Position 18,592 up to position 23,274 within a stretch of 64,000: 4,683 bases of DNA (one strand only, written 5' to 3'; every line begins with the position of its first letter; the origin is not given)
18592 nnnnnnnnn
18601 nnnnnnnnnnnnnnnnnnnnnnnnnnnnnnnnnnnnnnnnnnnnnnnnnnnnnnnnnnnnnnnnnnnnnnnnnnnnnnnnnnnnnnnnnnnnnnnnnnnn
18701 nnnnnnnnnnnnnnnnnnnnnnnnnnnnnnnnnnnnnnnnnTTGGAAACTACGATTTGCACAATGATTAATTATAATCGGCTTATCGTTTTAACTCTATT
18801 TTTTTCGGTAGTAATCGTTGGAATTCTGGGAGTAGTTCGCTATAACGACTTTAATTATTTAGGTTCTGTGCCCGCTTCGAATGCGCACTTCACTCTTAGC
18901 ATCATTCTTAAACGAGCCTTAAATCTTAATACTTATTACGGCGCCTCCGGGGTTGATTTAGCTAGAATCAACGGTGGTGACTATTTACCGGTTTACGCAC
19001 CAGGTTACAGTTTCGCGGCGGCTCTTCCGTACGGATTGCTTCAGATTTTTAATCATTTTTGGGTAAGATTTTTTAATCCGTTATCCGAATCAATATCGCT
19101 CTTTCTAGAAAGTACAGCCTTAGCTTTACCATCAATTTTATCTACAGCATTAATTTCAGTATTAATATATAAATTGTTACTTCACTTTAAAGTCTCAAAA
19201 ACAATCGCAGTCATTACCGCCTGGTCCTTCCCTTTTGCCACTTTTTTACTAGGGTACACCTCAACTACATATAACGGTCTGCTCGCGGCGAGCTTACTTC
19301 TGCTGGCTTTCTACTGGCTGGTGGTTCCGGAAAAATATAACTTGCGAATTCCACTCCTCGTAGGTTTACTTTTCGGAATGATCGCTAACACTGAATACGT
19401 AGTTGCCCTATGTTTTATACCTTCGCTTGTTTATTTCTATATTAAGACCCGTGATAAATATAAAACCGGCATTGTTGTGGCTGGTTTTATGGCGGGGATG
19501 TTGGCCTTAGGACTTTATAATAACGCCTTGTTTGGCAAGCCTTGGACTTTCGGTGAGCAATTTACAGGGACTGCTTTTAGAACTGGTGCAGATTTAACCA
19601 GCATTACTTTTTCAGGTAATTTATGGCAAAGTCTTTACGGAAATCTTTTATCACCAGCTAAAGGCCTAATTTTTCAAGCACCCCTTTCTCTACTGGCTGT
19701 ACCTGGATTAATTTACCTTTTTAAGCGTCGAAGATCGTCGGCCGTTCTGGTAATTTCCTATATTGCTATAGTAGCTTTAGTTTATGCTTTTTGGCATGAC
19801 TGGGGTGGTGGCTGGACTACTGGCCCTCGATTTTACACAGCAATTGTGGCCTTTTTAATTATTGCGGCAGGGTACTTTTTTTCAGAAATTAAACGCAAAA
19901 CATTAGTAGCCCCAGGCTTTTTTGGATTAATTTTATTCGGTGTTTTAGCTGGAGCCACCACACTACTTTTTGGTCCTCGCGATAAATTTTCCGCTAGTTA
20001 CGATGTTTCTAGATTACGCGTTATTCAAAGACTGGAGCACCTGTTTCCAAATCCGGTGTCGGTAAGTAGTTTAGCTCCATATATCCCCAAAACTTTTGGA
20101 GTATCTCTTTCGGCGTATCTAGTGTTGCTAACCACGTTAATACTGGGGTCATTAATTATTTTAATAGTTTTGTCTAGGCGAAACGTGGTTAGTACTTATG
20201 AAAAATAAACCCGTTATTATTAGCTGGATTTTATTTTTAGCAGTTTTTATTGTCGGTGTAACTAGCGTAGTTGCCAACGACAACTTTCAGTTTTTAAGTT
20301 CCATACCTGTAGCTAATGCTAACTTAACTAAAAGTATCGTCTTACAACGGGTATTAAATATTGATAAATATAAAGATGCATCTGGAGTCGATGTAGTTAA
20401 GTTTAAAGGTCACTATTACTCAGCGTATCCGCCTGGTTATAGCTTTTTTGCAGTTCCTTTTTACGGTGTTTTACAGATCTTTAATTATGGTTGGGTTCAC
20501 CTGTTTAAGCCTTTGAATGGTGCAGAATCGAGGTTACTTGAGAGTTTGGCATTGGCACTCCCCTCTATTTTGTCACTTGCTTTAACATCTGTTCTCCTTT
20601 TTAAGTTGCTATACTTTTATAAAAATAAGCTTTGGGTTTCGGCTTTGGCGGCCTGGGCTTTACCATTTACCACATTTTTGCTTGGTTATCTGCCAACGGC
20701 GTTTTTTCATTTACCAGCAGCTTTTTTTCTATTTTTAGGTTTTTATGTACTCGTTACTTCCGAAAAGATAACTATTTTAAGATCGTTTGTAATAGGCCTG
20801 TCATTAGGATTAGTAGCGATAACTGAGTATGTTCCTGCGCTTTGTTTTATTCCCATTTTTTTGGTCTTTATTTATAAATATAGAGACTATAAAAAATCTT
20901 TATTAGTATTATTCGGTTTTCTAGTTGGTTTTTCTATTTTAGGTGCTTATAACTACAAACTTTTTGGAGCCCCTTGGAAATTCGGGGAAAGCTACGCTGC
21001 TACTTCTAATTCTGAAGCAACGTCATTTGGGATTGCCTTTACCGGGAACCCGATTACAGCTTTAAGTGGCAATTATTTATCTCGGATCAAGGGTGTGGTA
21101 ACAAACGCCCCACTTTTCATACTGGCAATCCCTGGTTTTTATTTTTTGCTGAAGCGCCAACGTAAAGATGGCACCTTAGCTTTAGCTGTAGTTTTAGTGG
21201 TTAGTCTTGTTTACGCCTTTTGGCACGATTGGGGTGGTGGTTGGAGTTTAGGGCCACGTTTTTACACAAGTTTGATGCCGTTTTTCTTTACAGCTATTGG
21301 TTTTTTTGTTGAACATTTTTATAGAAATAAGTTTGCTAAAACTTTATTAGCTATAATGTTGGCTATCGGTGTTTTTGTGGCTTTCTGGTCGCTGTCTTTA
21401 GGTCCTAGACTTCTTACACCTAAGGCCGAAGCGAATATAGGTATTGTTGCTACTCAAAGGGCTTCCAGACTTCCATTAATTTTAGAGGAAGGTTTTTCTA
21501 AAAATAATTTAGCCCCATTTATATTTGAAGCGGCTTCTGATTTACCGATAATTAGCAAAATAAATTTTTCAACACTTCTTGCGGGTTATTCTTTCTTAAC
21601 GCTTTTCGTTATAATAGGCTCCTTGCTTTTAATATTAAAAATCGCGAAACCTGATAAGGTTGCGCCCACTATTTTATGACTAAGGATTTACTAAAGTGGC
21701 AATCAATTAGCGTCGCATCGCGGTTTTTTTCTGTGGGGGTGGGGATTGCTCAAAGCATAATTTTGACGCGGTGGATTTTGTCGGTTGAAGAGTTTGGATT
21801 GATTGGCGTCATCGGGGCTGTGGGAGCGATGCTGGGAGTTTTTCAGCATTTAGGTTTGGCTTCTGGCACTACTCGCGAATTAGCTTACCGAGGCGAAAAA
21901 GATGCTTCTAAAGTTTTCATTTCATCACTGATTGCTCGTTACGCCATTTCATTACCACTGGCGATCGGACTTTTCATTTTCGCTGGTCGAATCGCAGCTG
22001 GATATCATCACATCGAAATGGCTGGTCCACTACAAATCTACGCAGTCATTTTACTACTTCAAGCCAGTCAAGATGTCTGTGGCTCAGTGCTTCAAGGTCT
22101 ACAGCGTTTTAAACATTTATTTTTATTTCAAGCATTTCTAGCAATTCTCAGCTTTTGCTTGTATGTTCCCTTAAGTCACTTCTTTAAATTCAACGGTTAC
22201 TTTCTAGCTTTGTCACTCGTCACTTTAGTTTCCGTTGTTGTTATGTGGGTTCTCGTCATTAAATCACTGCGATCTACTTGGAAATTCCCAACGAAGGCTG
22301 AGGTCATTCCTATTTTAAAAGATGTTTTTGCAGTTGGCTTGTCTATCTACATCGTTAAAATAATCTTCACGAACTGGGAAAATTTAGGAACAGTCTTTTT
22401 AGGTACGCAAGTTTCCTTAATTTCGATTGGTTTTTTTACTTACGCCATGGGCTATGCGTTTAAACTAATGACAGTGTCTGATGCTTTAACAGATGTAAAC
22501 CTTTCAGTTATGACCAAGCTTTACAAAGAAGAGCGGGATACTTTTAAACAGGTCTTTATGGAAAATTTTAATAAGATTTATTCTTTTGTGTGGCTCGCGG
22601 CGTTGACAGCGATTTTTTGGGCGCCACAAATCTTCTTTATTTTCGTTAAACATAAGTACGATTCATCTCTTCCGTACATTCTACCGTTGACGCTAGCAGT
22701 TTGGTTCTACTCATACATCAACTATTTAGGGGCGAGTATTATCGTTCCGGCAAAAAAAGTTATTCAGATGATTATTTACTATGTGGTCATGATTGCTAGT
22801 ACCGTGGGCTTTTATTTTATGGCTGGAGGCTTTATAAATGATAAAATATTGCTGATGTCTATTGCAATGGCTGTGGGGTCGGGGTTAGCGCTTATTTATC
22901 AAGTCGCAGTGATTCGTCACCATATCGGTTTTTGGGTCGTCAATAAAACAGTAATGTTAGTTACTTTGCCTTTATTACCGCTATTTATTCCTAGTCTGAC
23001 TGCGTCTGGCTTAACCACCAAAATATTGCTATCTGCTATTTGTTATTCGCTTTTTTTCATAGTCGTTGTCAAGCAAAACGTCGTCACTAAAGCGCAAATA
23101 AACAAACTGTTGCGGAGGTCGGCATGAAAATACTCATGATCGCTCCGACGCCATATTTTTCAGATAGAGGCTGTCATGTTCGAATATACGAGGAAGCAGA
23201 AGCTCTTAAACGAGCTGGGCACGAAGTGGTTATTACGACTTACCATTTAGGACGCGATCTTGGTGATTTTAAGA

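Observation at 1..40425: About 40 kb surface-glycosylation super-island packed with GT-C-fold membrane glycosyltransferase candidates and soluble DPM1-like donor synthases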

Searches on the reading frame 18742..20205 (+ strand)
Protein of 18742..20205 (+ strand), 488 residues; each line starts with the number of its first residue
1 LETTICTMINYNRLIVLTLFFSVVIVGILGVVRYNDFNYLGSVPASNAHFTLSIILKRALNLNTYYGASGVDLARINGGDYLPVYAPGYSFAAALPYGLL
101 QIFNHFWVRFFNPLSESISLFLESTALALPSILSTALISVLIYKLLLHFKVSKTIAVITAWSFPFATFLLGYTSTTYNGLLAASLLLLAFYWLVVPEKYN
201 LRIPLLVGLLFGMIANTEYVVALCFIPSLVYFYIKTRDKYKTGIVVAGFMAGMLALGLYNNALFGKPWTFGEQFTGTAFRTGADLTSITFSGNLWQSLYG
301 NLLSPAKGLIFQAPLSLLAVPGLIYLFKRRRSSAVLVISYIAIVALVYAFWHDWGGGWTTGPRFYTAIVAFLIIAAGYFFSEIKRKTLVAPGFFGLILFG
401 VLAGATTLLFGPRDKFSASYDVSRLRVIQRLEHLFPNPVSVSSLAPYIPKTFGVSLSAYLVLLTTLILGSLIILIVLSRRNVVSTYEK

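Call 5: search_protein_families(library=pfam, proteins=[window:18742-20205:+], max_evalue=0.01)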
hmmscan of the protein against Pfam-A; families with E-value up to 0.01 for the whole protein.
window:18742-20205:+ (488 aa): 1 family
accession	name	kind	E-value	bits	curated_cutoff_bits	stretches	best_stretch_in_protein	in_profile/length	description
PF13231.12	PMT_2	-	1.6e-06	28.8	26.1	1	123-253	20-151/160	Dolichyl-phosphate-mannose-protein mannosyltransferase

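Call 52: find_related_loci(query=A2, collection=metagenome_contigs, flank=10000)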
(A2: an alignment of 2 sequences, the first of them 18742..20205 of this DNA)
Query A2 (488 aa) in metagenome_contigs; peptide patterns used: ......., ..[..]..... (x = any residue, [..] = any of these).
254 stretches matched a pattern; 2 encode a relative of the query (tblastn E <= 1e-3); 2 distinct loci.
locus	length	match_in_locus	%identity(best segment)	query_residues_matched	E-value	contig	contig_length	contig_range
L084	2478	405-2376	48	17-434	6e-115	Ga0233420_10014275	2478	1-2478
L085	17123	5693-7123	42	22-483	8e-99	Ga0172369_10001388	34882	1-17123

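Call 63: search_solved_structures(query=L085:3447-4160:+, max_evalue=0.001)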
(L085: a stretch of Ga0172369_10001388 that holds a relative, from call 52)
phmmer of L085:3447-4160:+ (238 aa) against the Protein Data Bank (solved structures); distinct sequences matched with E-value up to 0.001: 9.
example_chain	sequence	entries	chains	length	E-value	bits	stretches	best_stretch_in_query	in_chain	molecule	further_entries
5mlz_A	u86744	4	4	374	1.1e-30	110.5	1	2-237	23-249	Dolichol monophosphate mannose synthase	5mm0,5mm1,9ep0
9bhc_C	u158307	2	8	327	3.6e-10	43.3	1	2-176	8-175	Undecaprenyl-phosphate 4-deoxy-4-formamido-L-arabinose transferase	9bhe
8vxh_A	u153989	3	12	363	4.8e-10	42.9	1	2-176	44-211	Undecaprenyl-phosphate 4-deoxy-4-formamido-L-arabinose transferase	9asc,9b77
9hwj_A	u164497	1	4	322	1.2e-08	38.3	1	2-220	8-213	Undecaprenyl-phosphate 4-deoxy-4-formamido-L-arabinose transferase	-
9omm_A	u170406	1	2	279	3.2e-05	27.1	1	4-128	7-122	Glycosyltransferase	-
9omj_A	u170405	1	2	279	3.2e-05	27.1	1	4-128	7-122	Glycosyltransferase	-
9omh_A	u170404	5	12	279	3.2e-05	27.1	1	4-128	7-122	Glycosyltransferase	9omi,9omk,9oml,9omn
6yv7_B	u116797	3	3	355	0.00013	25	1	3-80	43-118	Glycosyl transferase, family 2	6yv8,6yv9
6yv7_A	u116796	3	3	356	0.00013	25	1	3-80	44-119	Glycosyl transferase, family 2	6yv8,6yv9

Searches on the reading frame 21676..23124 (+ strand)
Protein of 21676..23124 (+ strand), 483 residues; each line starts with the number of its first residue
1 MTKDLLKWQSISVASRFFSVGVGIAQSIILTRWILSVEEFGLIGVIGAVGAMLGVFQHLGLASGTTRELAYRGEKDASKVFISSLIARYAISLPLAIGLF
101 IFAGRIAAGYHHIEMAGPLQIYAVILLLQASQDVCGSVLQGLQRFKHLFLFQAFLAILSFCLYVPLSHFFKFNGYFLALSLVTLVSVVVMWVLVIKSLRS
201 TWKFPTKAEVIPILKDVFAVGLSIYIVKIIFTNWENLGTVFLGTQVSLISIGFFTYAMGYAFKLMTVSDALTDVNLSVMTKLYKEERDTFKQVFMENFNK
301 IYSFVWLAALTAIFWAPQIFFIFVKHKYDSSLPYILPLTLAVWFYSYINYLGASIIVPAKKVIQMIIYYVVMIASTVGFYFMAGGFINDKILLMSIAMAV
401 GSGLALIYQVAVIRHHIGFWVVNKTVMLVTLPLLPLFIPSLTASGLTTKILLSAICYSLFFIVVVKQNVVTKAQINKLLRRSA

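Call 5: search_protein_families(library=pfam, proteins=[window:21676-23124:+], max_evalue=0.01)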
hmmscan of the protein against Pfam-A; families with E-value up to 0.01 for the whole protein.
window:21676-23124:+ (483 aa): 2 families
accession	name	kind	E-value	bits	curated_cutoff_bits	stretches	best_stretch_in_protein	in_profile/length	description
PF13440.11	Polysacc_synt_3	-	3.6e-16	59.7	23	1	29-321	1-281/293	Polysaccharide biosynthesis protein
PF01943.22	Polysacc_synt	-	3.1e-10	40.4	28.2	1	11-257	7-247/274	Polysaccharide biosynthesis protein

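Call 101: search_protein_families(library=ncbifam, proteins=[window:21676-23124:+], max_evalue=0.00001)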
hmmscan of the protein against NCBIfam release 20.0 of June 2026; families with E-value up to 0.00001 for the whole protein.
window:21676-23124:+ (483 aa): 0 families
